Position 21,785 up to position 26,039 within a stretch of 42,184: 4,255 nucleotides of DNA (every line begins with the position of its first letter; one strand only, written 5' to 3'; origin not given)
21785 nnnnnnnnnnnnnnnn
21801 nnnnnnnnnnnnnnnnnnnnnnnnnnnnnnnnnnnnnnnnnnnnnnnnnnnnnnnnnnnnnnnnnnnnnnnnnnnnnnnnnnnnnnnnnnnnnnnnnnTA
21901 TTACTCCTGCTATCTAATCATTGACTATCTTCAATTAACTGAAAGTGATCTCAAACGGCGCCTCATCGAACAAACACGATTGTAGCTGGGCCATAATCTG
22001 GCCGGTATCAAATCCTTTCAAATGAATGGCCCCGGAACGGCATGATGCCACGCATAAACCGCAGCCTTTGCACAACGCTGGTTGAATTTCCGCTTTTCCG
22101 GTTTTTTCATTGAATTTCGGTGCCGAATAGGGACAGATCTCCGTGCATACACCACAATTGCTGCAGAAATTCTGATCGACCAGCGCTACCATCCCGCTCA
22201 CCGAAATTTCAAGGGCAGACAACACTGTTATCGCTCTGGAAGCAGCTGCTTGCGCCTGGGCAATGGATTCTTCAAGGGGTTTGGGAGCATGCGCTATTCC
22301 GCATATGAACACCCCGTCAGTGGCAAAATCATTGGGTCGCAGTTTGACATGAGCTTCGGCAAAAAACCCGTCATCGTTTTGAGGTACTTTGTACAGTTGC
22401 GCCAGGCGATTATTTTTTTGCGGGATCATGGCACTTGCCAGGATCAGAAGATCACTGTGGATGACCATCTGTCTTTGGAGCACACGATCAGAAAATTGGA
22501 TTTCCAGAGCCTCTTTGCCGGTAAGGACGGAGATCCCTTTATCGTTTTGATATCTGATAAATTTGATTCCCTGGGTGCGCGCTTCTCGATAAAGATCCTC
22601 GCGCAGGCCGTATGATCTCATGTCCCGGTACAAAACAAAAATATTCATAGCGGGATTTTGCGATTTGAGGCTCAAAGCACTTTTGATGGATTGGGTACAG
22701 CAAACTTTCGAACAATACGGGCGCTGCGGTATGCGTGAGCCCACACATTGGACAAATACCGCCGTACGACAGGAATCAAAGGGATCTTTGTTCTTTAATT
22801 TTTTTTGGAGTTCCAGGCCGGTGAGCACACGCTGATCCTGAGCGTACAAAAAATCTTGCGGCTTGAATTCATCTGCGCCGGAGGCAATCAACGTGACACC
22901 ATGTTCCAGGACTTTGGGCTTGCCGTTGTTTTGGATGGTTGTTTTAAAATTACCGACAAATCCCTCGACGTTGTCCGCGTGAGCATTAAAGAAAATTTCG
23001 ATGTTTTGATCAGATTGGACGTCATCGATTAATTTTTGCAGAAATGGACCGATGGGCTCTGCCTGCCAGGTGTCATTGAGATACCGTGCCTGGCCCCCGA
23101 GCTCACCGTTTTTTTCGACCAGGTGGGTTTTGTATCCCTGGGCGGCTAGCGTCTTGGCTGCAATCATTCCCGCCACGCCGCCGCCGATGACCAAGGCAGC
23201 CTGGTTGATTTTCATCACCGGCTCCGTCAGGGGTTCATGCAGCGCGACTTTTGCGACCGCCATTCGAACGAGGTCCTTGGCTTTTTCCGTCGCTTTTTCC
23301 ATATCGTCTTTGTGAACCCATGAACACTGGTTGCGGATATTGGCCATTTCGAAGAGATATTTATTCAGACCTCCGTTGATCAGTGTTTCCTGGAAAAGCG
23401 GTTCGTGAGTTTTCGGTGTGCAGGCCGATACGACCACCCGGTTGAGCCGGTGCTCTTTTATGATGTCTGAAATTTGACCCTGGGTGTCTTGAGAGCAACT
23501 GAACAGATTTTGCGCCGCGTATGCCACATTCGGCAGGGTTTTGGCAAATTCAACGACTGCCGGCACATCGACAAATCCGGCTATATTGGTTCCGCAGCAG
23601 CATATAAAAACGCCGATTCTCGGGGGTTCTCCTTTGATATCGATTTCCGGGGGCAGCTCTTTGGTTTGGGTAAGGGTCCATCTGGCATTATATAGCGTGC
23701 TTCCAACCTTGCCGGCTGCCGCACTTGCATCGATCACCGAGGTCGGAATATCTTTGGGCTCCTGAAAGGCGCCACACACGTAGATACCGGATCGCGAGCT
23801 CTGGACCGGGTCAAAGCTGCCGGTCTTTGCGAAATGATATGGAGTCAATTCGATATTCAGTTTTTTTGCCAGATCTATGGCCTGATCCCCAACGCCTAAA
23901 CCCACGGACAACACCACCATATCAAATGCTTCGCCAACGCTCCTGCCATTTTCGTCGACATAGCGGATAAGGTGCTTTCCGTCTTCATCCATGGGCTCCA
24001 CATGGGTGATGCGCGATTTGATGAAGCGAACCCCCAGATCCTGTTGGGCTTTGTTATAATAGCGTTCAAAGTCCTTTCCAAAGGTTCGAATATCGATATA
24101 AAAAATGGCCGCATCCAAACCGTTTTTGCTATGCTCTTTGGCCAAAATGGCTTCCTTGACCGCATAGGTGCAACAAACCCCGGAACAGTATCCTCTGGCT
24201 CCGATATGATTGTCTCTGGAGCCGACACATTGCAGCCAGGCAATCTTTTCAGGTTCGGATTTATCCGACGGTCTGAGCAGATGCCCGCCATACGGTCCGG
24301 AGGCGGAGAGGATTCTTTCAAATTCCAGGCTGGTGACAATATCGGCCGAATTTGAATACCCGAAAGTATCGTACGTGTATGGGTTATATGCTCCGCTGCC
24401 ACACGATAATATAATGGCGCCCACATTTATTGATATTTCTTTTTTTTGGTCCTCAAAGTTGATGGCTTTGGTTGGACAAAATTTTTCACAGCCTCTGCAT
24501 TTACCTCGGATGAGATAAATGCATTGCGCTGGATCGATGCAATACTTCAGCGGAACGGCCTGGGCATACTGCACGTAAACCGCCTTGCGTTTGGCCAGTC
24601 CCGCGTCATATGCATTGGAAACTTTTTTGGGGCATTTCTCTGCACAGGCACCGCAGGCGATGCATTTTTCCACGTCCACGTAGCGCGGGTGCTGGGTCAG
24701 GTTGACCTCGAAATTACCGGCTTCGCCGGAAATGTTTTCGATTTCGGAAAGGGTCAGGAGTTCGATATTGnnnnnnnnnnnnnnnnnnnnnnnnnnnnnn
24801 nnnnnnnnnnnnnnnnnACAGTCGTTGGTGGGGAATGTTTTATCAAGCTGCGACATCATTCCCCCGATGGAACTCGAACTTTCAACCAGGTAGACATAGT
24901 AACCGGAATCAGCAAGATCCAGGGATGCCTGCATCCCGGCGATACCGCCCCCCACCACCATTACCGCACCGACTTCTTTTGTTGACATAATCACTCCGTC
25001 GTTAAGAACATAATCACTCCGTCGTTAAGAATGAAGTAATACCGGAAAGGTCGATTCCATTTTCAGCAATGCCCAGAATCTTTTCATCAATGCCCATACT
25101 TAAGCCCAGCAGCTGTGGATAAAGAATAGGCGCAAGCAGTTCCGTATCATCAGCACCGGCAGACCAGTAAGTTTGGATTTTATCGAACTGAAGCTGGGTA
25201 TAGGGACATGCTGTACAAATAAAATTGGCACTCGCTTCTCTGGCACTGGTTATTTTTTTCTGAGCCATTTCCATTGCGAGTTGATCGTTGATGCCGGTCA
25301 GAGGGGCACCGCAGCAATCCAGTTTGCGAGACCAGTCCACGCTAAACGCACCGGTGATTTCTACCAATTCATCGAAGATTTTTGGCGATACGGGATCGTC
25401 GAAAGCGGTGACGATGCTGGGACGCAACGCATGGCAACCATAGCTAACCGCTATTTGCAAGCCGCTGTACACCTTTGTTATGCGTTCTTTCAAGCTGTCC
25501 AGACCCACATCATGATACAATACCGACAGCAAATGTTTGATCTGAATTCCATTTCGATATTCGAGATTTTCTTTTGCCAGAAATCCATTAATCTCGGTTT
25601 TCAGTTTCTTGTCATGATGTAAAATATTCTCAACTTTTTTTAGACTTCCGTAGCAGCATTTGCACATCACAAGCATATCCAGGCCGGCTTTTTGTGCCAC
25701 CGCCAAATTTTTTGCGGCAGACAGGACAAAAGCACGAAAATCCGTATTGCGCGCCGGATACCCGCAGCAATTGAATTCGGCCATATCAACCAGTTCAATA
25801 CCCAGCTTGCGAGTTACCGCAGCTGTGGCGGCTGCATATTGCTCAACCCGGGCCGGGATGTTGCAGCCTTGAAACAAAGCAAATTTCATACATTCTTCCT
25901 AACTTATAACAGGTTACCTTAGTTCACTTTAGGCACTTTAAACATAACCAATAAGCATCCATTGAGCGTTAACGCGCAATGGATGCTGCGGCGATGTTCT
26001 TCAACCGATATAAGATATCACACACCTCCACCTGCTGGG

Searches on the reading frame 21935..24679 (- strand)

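Call 8: search_protein_families(library=pfam, proteins=[window:21935-24679:-], max_evalue=0.01)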
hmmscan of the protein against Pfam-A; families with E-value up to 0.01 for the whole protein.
window:21935-24679:- (914 aa): 23 families
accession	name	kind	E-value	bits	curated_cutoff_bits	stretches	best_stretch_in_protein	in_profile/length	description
PF07992.20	Pyr_redox_2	-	9.9e-16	58.4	26.1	2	496-607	4-114/291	Pyridine nucleotide-disulphide oxidoreductase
PF00037.32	Fer4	-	1.9e-11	43.7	21.1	3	2-18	4-20/24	4Fe-4S binding domain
PF12838.12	Fer4_7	-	2.6e-10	41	27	2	839-884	2-52/52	4Fe-4S dicluster domain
PF13237.11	Fer4_10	-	7.8e-09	35.8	25.5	1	834-880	4-52/53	4Fe-4S dicluster domain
PF13450.12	NAD_binding_8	-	3.8e-08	33.9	21.9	1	497-533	1-37/68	NAD(P)-binding Rossmann-like domain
PF12837.12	Fer4_6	-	4.3e-08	33.2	25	2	863-885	2-24/24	4Fe-4S binding domain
PF13484.11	Fer4_16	-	1.1e-07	32.9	30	0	59-76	3-20/66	4Fe-4S double cluster binding domain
PF01266.30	DAO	-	1.2e-07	32.1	27.9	1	496-531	3-38/353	FAD dependent oxidoreductase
PF12831.13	FAD_oxidored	-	1.2e-07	31.8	27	1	496-531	3-38/416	FAD dependent oxidoreductase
PF13187.11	Fer4_9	-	8.2e-07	29.4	27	1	839-885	2-52/52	4Fe-4S dicluster domain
PF13534.11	Fer4_17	-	1.9e-06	28.7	22.2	0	3-20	43-60/61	4Fe-4S dicluster domain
PF00890.30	FAD_binding_2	-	9e-06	25.6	20.4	1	496-531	3-38/414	FAD binding domain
PF14697.11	Fer4_21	-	1.4e-05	25.5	35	1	832-886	1-58/59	4Fe-4S dicluster domain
PF00070.33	Pyr_redox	-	0.00019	22.3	22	0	495-528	2-35/82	Pyridine nucleotide-disulphide oxidoreductase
PF12797.12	Fer4_2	-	0.00035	20.8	24.5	2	833-851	4-22/22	4Fe-4S binding domain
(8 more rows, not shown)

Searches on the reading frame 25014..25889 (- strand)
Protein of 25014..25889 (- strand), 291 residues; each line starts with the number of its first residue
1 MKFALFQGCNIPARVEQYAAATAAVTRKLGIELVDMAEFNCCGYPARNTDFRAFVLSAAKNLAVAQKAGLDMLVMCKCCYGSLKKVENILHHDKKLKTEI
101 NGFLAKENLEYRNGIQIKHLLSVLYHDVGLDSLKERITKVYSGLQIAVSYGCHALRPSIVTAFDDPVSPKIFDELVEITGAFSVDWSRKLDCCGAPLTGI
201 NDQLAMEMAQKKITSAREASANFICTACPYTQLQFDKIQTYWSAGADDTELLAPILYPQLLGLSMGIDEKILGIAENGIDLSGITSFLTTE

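Call 13: search_protein_families(library=pfam, proteins=[window:25014-25889:-], max_evalue=0.0001)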
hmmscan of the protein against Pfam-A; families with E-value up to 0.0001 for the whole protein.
window:25014-25889:- (291 aa): 1 family
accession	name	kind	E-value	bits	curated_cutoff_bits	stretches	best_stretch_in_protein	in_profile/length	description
PF02754.22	CCG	-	6.7e-21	74.6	20.6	2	147-235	2-84/85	Cysteine-rich domain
